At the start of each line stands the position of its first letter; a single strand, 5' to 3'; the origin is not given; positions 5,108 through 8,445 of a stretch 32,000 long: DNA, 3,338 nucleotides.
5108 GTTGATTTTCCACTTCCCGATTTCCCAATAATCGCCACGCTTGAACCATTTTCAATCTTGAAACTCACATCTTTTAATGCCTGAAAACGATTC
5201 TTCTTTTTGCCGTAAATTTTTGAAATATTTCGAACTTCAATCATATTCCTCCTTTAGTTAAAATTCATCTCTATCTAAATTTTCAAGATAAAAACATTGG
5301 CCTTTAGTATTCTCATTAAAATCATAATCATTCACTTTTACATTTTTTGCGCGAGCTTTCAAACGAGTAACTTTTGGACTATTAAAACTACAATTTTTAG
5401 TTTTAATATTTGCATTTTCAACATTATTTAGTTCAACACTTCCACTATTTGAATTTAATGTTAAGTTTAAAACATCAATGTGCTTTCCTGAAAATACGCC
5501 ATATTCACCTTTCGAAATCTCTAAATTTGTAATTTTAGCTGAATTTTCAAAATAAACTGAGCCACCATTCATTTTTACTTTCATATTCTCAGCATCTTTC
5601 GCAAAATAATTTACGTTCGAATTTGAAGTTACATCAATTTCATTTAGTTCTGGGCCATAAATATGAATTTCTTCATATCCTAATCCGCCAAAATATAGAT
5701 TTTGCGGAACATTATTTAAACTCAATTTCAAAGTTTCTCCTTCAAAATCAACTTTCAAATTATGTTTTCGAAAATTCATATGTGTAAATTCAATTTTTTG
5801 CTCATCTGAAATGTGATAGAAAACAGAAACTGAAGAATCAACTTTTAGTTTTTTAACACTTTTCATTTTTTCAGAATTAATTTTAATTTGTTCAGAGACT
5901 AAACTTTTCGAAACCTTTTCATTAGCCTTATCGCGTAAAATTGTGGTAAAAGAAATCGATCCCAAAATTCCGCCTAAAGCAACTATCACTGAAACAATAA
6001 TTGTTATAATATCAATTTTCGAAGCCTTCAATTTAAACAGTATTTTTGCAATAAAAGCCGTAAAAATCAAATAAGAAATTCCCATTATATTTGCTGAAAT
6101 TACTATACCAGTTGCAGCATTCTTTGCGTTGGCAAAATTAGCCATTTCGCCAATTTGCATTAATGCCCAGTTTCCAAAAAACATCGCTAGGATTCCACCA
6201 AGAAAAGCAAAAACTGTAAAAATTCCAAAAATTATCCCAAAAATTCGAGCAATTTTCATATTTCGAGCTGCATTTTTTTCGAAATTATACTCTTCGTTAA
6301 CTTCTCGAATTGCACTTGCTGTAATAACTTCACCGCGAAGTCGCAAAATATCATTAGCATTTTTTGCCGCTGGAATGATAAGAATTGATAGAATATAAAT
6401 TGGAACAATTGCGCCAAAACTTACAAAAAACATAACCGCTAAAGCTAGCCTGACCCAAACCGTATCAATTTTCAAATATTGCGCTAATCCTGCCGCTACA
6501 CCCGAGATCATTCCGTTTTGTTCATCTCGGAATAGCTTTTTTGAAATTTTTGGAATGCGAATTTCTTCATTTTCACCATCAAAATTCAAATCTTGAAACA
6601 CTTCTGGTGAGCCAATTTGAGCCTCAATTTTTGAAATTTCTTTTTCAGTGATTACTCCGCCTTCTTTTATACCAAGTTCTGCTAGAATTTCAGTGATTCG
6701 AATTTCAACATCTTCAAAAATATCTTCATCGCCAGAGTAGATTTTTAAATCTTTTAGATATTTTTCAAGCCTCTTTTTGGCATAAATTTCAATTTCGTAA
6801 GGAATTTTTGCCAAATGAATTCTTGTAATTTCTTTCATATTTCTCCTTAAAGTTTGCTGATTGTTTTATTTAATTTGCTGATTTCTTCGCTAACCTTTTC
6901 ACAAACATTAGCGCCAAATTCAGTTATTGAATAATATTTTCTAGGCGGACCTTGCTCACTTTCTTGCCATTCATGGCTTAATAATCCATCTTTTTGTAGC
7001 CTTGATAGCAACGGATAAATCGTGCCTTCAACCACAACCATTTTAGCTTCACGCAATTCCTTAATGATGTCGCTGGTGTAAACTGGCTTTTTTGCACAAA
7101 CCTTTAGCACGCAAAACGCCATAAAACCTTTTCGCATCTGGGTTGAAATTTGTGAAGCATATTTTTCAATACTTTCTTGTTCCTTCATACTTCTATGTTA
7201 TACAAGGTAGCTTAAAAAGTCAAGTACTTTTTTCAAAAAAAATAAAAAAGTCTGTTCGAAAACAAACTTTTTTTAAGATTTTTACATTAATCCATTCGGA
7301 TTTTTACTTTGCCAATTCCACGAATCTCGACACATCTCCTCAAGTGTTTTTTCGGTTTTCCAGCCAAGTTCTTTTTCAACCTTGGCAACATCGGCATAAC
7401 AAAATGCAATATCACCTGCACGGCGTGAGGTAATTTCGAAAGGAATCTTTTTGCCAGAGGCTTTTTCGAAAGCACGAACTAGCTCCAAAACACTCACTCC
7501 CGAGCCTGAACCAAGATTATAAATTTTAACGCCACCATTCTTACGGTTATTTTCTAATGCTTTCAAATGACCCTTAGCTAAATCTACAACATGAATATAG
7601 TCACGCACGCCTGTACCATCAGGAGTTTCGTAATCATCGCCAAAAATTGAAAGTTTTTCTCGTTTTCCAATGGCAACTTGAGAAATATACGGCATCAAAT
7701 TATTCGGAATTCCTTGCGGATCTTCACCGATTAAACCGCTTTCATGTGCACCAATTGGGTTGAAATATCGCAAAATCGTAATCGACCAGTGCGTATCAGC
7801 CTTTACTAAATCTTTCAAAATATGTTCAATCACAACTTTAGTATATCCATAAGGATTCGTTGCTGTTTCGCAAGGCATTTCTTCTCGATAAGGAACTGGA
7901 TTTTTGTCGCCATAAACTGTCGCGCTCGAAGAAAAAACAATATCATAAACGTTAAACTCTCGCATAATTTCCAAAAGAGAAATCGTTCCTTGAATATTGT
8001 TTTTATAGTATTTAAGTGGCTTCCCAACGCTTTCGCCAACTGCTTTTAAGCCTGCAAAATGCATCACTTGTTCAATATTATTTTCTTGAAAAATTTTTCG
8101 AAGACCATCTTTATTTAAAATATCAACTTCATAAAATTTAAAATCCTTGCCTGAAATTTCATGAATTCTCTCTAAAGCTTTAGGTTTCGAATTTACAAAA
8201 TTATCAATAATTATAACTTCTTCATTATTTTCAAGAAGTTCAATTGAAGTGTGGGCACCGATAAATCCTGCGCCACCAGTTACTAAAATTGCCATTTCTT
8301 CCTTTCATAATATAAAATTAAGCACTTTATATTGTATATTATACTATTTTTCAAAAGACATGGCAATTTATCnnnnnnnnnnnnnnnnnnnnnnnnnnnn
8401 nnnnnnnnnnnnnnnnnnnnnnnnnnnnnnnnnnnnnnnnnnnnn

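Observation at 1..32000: About nine-fold excess of the palindrome TTCGAA, in all three codon phases and in non-coding DNA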

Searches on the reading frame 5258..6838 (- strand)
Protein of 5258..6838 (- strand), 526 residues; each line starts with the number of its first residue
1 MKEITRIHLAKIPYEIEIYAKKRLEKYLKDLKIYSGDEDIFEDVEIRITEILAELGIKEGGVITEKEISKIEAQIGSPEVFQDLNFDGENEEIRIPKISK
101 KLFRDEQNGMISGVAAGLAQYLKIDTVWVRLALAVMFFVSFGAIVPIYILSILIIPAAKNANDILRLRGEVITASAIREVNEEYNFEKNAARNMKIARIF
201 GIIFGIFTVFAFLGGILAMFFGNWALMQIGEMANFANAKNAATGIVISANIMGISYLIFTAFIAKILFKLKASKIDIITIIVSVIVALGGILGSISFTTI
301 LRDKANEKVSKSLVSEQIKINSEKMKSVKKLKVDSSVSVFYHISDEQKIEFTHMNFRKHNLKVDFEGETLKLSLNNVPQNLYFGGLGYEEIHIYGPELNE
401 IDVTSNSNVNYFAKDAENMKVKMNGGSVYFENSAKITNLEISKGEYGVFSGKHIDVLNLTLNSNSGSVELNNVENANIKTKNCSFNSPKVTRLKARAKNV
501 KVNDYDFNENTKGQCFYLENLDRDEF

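Call 8: search_protein_families(library=pfam, proteins=[window:5258-6838:-])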
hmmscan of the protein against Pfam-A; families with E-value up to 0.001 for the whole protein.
window:5258-6838:- (526 aa): 3 families
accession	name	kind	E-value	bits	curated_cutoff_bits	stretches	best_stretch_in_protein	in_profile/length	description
PF04024.17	PspC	-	1.4e-17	63.6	25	1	100-157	1-57/58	PspC domain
PF10988.14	DUF2807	-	6.4e-06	26.5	24.2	1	329-478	3-147/181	Putative auto-transporter adhesin, head GIN domain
PF13349.12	DUF4097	-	4.4e-05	23.4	22.9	1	329-504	2-164/247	Toastrack DUF4097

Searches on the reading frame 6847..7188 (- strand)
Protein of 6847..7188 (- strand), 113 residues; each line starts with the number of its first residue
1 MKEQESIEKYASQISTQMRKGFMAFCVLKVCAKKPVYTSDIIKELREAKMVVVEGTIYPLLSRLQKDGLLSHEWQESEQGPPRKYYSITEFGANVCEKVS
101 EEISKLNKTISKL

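Call 8: search_protein_families(library=pfam, proteins=[window:6847-7188:-])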
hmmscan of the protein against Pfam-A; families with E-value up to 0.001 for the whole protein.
window:6847-7188:- (113 aa): 1 family
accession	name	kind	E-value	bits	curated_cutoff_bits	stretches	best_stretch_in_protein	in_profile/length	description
PF03551.20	PadR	-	2.1e-20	72.9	27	1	27-96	1-73/75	Transcriptional regulator PadR-like family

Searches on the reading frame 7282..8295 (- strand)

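Call 8: search_protein_families(library=pfam, proteins=[window:7282-8295:-])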
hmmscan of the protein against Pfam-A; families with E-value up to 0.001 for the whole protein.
window:7282-8295:- (337 aa): 8 families
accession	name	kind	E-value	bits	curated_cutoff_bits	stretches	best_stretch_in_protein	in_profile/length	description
PF16363.11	GDP_Man_Dehyd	-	1.9e-58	198.9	27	1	4-324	1-331/332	GDP-mannose 4,6 dehydratase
PF01370.27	Epimerase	-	1.8e-56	191.7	20.9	1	3-262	1-240/240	NAD dependent epimerase/dehydratase family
PF01073.25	3Beta_HSD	-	1.5e-17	64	22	1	4-159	1-156/280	3-beta hydroxysteroid dehydrogenase/isomerase family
PF02719.21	Polysacc_synt_2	-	5.2e-14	52.6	20.2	1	3-183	1-174/293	Polysaccharide biosynthesis protein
PF04321.23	RmlD_sub_bind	-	1.6e-09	37.7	27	1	1-225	1-183/287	RmlD substrate binding domain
PF07993.18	NAD_binding_4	-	3.9e-07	29.9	20.1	1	5-181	1-208/258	Male sterility protein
PF08659.16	KR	-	7.8e-06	26.4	22.6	1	3-136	3-149/180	KR domain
PF00106.31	adh_short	-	2.2e-05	24.5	26.6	1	2-71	2-70/195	short chain dehydrogenase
